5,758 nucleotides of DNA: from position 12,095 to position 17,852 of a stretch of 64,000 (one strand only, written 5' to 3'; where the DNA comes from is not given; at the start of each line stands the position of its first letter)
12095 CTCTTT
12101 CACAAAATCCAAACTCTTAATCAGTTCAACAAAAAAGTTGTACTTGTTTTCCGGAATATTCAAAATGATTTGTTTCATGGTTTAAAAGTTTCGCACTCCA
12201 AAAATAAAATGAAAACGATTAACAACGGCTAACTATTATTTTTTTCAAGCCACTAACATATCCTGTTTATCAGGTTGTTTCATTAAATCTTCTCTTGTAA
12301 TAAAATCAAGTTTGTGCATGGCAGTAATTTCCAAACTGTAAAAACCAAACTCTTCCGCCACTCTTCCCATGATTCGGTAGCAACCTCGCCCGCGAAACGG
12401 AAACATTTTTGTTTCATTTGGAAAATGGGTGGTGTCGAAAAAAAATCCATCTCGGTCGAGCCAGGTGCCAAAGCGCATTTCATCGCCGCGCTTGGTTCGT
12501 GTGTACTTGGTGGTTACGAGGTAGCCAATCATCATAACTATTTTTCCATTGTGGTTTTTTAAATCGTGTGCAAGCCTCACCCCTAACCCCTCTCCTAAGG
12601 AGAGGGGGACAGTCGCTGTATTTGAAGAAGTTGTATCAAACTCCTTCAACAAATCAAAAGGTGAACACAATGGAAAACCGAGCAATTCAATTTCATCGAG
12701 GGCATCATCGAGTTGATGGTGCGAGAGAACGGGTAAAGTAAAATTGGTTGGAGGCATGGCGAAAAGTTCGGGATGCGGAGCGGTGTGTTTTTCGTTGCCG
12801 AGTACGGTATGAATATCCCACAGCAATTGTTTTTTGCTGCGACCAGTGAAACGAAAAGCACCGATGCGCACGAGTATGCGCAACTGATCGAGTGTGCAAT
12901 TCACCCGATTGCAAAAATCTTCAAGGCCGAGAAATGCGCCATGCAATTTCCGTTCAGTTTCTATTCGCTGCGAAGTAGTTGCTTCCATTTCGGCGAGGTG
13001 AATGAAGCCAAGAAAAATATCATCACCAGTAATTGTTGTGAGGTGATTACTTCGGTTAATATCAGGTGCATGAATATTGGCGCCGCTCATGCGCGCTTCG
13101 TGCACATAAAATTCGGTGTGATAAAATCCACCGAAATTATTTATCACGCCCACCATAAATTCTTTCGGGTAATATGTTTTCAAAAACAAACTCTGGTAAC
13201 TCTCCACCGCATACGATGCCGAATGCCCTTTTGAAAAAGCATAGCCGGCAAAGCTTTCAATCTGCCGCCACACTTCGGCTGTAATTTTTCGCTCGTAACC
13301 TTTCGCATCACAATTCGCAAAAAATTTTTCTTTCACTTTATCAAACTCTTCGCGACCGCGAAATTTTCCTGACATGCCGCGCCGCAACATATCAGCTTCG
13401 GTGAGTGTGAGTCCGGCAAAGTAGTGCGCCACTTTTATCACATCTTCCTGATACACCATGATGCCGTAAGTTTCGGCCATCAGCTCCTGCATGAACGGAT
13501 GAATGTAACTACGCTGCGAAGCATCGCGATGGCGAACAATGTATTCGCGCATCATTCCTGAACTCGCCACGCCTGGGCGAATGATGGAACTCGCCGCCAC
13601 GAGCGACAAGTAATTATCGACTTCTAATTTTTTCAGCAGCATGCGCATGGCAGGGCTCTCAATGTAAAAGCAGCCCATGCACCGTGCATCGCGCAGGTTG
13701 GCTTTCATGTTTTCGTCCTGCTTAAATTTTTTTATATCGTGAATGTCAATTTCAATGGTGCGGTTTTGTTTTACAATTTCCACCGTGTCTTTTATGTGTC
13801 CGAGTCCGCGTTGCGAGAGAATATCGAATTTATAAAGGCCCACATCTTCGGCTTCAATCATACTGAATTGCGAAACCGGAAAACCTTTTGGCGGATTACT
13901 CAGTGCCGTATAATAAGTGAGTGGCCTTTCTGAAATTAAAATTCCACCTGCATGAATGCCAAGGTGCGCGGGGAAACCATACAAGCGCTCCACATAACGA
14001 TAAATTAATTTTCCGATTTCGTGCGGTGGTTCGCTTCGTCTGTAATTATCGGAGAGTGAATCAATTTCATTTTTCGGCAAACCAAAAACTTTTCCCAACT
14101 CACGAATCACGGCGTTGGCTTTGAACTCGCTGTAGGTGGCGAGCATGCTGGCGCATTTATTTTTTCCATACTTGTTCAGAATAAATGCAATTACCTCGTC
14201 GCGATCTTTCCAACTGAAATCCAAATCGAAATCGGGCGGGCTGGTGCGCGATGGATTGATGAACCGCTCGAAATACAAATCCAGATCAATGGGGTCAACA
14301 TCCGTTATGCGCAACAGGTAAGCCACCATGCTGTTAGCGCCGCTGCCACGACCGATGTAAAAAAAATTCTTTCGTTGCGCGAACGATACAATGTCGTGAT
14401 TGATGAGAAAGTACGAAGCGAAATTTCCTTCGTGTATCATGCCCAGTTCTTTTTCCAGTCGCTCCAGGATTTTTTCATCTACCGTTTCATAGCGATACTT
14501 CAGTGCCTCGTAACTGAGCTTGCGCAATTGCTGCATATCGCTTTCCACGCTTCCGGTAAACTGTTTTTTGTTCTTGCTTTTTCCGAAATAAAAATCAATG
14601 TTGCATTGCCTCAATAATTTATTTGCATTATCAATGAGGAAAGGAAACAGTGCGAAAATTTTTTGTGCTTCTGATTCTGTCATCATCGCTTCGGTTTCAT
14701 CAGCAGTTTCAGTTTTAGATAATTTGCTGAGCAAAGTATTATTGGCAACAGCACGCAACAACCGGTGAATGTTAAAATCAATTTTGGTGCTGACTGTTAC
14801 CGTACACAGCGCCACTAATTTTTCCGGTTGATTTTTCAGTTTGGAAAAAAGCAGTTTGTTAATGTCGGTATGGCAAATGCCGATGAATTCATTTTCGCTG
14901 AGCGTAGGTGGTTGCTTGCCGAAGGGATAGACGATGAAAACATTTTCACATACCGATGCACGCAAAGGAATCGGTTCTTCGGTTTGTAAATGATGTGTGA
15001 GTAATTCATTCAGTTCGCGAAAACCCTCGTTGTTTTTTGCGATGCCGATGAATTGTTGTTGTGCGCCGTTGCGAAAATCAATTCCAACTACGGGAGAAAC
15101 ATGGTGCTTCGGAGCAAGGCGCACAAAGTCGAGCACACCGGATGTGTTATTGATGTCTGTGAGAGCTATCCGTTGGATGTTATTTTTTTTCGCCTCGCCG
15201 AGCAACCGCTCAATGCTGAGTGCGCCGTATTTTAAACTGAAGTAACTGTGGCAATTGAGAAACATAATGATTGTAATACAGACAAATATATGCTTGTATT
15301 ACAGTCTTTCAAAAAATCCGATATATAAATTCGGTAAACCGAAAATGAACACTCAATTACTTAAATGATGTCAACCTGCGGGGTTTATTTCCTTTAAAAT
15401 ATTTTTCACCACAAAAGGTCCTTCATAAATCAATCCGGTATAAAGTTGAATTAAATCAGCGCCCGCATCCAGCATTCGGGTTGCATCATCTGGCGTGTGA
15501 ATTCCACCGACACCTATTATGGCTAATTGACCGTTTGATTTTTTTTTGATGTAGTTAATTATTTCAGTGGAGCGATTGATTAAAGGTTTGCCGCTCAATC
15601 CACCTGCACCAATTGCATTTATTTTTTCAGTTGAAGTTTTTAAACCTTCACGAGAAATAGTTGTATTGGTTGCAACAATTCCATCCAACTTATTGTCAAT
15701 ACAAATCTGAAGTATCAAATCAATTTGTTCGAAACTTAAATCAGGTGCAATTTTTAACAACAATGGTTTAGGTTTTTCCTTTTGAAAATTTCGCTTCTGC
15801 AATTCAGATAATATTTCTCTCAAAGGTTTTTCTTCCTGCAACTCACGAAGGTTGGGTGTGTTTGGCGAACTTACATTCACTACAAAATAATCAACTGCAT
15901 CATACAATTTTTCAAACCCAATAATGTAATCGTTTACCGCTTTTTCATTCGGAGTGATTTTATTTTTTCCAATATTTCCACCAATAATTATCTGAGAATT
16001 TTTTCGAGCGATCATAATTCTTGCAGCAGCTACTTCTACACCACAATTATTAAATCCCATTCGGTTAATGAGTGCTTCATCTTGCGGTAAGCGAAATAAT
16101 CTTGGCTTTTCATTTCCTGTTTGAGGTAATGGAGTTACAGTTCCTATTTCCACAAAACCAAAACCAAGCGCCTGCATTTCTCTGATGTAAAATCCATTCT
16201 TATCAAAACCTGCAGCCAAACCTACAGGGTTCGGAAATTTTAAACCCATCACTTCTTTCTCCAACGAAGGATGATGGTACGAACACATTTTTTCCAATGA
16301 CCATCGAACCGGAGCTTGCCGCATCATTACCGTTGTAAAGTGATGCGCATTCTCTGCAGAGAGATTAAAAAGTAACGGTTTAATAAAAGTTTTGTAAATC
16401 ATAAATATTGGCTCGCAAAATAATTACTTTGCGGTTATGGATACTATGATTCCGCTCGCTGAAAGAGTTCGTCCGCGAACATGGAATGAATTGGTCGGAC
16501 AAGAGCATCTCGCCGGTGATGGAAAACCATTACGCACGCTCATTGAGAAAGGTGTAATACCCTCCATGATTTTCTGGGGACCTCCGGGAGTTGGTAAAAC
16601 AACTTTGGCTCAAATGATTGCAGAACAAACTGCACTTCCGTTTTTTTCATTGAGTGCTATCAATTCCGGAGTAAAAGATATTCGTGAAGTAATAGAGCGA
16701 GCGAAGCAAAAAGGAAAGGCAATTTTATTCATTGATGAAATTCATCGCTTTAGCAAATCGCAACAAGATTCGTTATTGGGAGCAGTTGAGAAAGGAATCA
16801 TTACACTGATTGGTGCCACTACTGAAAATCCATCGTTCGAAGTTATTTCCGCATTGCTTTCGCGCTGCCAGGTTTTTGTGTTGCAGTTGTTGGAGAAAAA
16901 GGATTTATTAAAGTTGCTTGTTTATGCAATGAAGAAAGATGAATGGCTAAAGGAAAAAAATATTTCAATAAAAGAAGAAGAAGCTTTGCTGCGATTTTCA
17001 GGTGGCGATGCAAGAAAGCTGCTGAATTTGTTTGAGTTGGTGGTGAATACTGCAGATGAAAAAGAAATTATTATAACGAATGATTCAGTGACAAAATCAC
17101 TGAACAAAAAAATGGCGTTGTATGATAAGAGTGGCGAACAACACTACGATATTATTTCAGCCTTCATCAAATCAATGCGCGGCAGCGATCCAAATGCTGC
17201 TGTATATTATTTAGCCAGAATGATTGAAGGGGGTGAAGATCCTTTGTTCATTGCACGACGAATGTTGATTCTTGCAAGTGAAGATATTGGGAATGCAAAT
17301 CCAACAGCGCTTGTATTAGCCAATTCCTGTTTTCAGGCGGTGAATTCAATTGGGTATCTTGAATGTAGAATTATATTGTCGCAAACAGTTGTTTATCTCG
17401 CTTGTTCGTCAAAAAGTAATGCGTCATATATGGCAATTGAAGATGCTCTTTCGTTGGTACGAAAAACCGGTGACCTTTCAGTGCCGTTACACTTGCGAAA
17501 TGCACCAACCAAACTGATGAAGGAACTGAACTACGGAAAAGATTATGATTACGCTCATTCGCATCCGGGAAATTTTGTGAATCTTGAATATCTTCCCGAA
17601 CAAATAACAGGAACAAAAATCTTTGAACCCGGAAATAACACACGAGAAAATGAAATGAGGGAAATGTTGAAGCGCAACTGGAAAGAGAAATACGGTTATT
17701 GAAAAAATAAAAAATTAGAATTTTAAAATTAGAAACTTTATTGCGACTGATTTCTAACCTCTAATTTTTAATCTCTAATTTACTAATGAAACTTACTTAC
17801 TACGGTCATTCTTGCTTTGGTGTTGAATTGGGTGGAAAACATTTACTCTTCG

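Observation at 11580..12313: ParE-type TA cassette lies between the live 3' end of dnaE2 and a diverged relic of the same 3' end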

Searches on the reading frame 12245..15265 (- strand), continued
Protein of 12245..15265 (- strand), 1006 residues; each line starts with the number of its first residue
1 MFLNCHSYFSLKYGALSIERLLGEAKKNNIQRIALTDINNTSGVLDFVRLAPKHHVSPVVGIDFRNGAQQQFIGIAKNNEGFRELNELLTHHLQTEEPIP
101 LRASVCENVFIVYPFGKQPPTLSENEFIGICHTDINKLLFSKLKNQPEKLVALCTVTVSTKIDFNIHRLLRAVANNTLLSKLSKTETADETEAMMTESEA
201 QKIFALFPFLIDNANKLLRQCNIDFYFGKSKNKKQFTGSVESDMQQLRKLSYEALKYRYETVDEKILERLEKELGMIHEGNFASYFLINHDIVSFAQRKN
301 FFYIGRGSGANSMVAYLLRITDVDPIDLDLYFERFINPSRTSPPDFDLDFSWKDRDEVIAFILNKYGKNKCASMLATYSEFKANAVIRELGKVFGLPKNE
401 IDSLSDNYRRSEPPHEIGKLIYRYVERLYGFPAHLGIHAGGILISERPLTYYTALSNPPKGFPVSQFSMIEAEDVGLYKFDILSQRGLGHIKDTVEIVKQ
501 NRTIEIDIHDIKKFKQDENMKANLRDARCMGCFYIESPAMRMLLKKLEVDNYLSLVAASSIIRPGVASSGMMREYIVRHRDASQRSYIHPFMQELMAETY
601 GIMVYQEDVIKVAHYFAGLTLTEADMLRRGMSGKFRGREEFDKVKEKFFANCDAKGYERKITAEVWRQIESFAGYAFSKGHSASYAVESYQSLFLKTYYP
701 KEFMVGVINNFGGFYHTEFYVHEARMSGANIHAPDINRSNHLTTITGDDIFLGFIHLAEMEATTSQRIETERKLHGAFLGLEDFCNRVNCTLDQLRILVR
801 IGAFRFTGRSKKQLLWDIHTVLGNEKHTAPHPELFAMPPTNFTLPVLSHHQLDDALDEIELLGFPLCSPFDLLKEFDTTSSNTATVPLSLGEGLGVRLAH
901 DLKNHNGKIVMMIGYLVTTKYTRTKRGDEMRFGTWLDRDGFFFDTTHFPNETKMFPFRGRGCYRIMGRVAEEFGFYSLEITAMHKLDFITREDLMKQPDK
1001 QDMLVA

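Call 48: search_protein_families(library=ncbifam, proteins=[window:12245-15265:-], max_evalue=0.01)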
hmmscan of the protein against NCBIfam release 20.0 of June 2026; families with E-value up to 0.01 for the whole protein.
window:12245-15265:- (1006 aa): 13 families
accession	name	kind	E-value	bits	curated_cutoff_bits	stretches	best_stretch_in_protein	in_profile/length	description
NF004226.0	PRK05673.1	equivalog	1.4e-164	549.8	1002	3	419-952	494-1026/1146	DNA polymerase III subunit alpha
TIGR00594.1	polc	superfamily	4.6e-154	514.9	434.35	2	156-938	202-1013/1022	DNA polymerase III subunit alpha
NF005298.0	PRK06826.1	equivalog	1.7e-149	499.6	1260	2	135-934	187-1018/1151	DNA polymerase III subunit alpha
NF004225.0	PRK05672.1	subfamily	5.9e-141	471.6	939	2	149-864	195-923/1047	error-prone DNA polymerase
NF005516.0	PRK07135.1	equivalog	1.3e-136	457.1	1084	1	4-809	8-814/974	DNA polymerase III DnaE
NF005377.0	PRK06920.1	equivalog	1.3e-127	427.2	1806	2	150-950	187-985/1108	DNA polymerase III subunit alpha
NF004550.0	PRK05898.1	equivalog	9.3e-125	418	1182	1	3-824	5-826/971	DNA polymerase III subunit alpha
NF005582.0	PRK07279.1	equivalog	1.4e-120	404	1279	1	3-818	5-815/1033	DNA polymerase III subunit alpha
NF005617.0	PRK07374.1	equivalog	1.9e-109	367.2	1653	2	227-823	285-911/1170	DNA polymerase III subunit alpha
NF007079.0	PRK09532.1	equivalog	1.5e-78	264.9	1525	3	428-680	512-779/876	DNA polymerase III subunit alpha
NF005616.0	PRK07373.1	equivalog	6.5e-18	64.5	646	1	673-822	34-187/449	DNA polymerase III subunit alpha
NF001688.0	PRK00448.1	equivalog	7.2e-18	63.6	873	1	230-326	816-913/1445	PolC-type DNA polymerase III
TIGR01405.1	polC_Gram_pos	equivalog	4.1e-14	51.3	1043.45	1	190-326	551-678/1211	DNA polymerase III subunit alpha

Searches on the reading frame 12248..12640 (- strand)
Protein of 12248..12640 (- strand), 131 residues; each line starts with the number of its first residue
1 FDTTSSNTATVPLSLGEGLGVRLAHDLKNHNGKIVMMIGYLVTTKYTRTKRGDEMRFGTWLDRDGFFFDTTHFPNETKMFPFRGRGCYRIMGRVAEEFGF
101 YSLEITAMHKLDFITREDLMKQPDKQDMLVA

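Call 35: find_homologous_proteins(query=window:12248-12640:-, max_evalue=1e-10)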
Query window:12248-12640:- (131 aa): 14 proteins with E <= 1e-10 among 23 candidates.
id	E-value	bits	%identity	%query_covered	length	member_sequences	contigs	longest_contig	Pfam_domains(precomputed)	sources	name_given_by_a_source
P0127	7.2e-51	190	97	66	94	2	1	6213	-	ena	-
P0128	1.7e-31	127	62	72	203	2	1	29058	-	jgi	-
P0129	2.9e-30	123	58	70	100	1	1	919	-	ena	-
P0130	2.1e-29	120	57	76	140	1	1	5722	-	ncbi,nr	ncbi:MAG TPA: DNA polymerase III subunit alpha, partial [Bacteroidia bacterium]|nr:DNA polymerase II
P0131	2.0e-28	117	57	68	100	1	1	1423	-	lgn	-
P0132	8.7e-27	112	58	69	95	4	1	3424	-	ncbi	ncbi:MAG: hypothetical protein ACO1G6_01010, partial [Bacteroidota bacterium]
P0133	1.9e-26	111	50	80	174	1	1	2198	-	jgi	jgi:hypothetical protein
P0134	3.0e-26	110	55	68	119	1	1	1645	-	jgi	jgi:DNA polymerase-3 subunit alpha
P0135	5.6e-26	109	61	68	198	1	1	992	PF14579.13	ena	-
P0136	7.5e-25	105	57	66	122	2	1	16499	-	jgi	jgi:hypothetical protein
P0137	7.4e-24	102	53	70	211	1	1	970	-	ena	-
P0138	2.6e-23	100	55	69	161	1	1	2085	-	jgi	jgi:DNA polymerase-3 subunit alpha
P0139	5.8e-23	99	48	81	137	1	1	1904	-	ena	-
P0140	1.5e-19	88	55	58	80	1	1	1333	-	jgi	jgi:DNA polymerase-3 subunit alpha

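Call 36: find_encoding_contigs(protein=P0127, flank=7000, max_places=4)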
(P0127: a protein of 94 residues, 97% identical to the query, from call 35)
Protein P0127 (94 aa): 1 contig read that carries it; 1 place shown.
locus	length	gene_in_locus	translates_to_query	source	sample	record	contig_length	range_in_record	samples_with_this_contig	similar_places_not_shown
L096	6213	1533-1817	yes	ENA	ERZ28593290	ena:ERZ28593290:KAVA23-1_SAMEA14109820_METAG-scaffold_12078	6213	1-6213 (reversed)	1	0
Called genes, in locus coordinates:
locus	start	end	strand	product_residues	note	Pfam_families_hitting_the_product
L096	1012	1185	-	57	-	-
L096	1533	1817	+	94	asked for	-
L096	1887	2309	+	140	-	-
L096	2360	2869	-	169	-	PF07719:TPR_2 (faint), PF13428:TPR_14 (faint), PF25058:ARM_TT21 (faint), PF13432:TPR_16 (faint), PF25063:ARM_TT21_C (faint), PF13176:TPR_7 (faint), PF13181:TPR_8 (faint), PF13424:TPR_12 (weak), +4 more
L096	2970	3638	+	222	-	PF00106:adh_short, PF01370:Epimerase, PF13460:NAD_binding_10, PF13561:adh_short_C2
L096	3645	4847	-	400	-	PF00817:IMS, PF21999:IMS_HHH_1 (faint), PF11799:IMS_C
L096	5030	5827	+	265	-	PF01381:HTH_3, PF12844:HTH_19 (weak), PF13560:HTH_31, PF00717:Peptidase_S24 (weak)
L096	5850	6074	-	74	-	-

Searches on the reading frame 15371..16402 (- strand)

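Call 42: search_protein_families(library=pfam, proteins=[window:15371-16402:-], max_evalue=0.001)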
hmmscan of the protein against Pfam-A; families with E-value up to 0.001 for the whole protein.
window:15371-16402:- (343 aa): 1 family
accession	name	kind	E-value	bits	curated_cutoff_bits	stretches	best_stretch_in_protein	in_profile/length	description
PF01180.27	DHO_dh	-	5.9e-85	285.4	27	1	47-340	2-288/291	Dihydroorotate dehydrogenase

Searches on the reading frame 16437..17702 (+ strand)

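Call 42: search_protein_families(library=pfam, proteins=[window:16437-17702:+], max_evalue=0.001)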
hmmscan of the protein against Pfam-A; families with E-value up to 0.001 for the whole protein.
window:16437-17702:+ (421 aa): 15 families
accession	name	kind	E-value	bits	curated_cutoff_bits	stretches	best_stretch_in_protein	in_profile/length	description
PF12002.13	MgsA_C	-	8.6e-68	227.9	27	1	249-413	1-165/167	MgsA AAA+ ATPase C terminal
PF16193.11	AAA_assoc_2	-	1e-25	90.2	34.3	1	173-248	2-81/81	AAA C-terminal domain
PF00004.35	AAA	-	5.7e-21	75.8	21.2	1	44-148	1-127/131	ATPase family associated with various cellular activities (AAA)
PF05496.18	RuvB_N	-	7.8e-13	48.9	27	1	11-125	1-116/159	Holliday junction DNA helicase RuvB P-loop domain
PF20720.3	nSTAND3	-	1.7e-07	31.5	27.2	1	45-131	21-101/155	Novel STAND NTPase 3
PF07728.20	AAA_5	-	1.1e-06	29.1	22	1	44-128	2-101/139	AAA domain (dynein-related subfamily)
PF00158.32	Sigma54_activat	-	2.2e-06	27.9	20.2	1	93-157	93-158/168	Sigma-54 interaction domain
PF14532.12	Sigma54_activ_2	-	6.1e-06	27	25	1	47-119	27-95/138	Sigma-54 interaction domain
PF13173.12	AAA_14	-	6.7e-06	26.6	27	1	45-108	6-77/129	AAA domain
PF13401.12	AAA_22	-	2.3e-05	25.1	27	0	44-88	8-56/130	AAA domain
PF01078.27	Mg_chelatase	-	2.9e-05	24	20.3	0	43-62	24-43/207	Magnesium chelatase, subunit ChlI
PF13207.12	AAA_17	-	0.00012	22.8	27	1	48-121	2-65/136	AAA domain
PF13191.12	AAA_16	-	0.00015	22.8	32.6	0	41-64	24-47/167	AAA ATPase domain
PF07724.20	AAA_2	-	0.00023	21.7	27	0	43-123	5-105/166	AAA domain (Cdc48 subfamily)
PF07726.17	AAA_3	-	0.00048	20.5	27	0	95-134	64-104/131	ATPase family associated with various cellular activities (AAA)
